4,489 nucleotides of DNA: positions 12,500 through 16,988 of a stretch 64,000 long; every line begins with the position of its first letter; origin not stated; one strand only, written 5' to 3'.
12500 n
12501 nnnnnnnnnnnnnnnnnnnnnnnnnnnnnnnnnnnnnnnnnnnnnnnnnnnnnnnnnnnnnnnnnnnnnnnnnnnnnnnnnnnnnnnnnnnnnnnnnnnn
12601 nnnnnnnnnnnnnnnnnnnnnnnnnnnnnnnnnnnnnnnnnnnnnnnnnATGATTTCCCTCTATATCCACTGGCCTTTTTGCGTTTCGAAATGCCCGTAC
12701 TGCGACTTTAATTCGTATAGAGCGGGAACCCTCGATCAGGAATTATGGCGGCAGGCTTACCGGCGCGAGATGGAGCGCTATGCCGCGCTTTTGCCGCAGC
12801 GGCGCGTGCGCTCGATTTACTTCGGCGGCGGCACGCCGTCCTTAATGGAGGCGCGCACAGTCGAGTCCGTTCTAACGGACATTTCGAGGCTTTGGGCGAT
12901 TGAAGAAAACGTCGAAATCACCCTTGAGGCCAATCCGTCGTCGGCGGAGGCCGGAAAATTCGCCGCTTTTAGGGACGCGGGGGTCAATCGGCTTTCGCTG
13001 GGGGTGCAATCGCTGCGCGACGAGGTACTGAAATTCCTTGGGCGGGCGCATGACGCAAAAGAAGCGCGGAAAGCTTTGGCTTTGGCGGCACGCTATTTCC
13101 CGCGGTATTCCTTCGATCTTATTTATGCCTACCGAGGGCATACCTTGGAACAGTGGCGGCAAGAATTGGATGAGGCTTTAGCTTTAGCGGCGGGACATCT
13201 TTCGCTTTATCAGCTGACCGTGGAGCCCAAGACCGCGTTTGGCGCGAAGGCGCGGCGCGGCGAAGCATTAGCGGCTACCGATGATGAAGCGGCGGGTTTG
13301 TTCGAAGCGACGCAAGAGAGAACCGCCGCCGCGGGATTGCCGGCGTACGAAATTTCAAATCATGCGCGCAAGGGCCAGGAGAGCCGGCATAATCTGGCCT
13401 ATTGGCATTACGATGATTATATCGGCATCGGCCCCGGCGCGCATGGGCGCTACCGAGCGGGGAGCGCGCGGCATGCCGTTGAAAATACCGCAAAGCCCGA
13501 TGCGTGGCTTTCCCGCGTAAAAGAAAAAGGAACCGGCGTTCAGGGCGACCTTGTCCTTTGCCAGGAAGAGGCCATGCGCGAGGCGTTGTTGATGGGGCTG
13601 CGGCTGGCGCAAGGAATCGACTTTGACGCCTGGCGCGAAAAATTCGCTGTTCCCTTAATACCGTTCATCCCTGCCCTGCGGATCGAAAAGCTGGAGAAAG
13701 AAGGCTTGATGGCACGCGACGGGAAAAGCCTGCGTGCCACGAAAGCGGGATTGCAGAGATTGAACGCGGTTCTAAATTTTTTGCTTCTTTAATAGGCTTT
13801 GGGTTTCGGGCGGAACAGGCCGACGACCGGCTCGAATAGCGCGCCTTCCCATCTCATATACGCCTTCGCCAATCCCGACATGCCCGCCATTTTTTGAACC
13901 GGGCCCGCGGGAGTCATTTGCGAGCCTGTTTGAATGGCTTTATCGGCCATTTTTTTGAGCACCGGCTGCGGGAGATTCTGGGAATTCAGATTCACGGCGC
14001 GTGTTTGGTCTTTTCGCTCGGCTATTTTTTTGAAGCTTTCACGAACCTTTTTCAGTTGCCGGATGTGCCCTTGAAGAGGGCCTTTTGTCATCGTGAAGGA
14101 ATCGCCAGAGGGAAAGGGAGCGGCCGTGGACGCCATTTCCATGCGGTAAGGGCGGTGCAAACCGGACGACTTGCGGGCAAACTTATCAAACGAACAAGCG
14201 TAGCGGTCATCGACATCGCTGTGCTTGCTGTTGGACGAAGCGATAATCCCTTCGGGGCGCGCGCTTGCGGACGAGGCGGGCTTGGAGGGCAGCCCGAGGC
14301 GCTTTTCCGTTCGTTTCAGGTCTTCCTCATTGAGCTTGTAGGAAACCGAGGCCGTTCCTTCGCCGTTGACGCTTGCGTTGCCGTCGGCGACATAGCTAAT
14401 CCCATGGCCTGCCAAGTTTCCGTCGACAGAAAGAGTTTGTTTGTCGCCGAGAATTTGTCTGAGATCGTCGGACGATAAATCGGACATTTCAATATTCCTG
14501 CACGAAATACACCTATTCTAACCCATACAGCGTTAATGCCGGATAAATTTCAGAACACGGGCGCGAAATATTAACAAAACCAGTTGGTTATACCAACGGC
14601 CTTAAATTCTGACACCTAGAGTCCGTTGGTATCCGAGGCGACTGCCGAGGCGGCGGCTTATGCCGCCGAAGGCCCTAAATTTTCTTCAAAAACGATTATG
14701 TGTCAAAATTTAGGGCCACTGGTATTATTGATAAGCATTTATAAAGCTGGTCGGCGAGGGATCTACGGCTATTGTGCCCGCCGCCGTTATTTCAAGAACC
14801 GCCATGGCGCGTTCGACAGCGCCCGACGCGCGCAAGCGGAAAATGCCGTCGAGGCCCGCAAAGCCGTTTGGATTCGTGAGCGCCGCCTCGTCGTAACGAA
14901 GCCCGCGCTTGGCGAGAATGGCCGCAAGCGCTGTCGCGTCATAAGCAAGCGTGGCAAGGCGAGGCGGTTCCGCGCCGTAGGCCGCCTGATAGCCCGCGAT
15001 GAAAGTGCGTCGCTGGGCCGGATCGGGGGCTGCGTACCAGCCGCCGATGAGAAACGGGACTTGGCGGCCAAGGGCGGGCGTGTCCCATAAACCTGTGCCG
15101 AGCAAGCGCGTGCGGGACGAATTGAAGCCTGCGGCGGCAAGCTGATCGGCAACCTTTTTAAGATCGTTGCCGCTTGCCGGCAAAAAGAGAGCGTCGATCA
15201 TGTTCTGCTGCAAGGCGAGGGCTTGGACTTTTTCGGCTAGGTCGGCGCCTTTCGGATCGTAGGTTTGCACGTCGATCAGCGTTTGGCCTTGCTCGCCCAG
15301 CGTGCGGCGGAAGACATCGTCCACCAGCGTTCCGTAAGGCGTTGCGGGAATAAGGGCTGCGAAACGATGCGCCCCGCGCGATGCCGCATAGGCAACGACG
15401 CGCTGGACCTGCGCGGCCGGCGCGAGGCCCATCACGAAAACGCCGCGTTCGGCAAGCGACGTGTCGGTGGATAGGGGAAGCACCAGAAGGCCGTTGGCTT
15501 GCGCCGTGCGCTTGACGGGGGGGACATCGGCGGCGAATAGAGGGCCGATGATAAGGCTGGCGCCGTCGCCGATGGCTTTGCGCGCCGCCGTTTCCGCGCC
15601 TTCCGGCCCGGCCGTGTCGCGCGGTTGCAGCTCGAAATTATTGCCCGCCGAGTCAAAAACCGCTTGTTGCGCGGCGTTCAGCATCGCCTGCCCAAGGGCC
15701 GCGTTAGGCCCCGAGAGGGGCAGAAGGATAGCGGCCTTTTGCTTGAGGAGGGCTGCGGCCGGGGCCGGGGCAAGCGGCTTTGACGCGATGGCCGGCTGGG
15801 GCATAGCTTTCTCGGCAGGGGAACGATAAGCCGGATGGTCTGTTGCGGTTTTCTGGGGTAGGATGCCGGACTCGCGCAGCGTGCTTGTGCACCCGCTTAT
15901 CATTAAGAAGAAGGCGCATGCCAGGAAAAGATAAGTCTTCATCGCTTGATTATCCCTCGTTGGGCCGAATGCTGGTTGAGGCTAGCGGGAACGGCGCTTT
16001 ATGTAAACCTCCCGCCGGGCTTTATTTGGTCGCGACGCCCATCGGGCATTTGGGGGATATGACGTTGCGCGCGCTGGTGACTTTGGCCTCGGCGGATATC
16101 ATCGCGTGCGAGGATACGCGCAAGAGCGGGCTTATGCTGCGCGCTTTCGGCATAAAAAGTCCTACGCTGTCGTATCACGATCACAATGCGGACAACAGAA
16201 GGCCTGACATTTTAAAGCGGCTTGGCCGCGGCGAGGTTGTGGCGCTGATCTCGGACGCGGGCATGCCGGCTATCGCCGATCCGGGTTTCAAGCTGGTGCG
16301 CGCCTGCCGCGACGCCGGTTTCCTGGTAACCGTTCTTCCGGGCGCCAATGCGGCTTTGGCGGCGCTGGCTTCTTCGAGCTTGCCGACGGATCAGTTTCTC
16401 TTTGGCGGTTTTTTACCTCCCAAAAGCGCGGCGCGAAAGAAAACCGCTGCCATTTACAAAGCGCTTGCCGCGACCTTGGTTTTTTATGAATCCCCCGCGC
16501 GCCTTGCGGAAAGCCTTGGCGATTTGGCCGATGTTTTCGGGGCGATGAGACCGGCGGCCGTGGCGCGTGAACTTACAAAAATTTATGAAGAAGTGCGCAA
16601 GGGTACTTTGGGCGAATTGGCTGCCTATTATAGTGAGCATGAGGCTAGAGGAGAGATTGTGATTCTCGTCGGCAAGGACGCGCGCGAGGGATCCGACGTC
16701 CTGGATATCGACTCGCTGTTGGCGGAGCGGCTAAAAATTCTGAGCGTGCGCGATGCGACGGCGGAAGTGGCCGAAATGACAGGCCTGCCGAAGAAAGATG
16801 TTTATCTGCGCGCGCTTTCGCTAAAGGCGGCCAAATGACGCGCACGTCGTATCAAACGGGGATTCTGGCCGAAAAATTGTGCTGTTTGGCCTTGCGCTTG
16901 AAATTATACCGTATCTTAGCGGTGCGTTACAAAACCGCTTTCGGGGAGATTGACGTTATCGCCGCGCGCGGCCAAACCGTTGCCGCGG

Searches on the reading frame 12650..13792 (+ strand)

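Call 64: search_protein_families(library=pfam, proteins=[window:12650-13792:+], max_evalue=0.000001)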
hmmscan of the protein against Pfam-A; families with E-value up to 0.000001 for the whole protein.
window:12650-13792:+ (380 aa): 2 families
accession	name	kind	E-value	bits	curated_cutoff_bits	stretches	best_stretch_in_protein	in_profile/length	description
PF04055.27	Radical_SAM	-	2.3e-25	90.1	29.5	1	5-174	1-164/166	Radical SAM superfamily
PF06969.22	HemN_C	-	1.9e-14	53.9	24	1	305-368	3-65/67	HemN C-terminal domain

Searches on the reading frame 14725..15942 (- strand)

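Call 64: search_protein_families(library=pfam, proteins=[window:14725-15942:-], max_evalue=0.000001)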
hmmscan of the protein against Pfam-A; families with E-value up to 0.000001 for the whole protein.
window:14725-15942:- (405 aa): 2 families
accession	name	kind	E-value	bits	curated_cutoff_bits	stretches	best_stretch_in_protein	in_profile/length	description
PF13458.12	Peripla_BP_6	-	1.6e-34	120.5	31.7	1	69-389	3-342/343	Periplasmic binding protein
PF04348.19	LppC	-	2.4e-12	46.7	28.8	1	69-247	220-402/563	LppC putative lipoprotein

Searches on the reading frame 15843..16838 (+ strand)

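Call 74: search_protein_families(library=pfam, proteins=[window:15843-16838:+], max_evalue=0.00001)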
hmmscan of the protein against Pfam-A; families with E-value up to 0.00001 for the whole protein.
window:15843-16838:+ (331 aa): 2 families
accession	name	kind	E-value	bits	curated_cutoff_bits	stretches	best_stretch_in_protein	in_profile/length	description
PF00590.25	TP_methylase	-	3.1e-31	109.4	27.8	1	60-260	2-212/212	Tetrapyrrole (Corrin/Porphyrin) Methylases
PF23016.2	RsmI_C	-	1.3e-11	44.5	27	1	287-328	5-46/46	RsmI C-terminal HTH domain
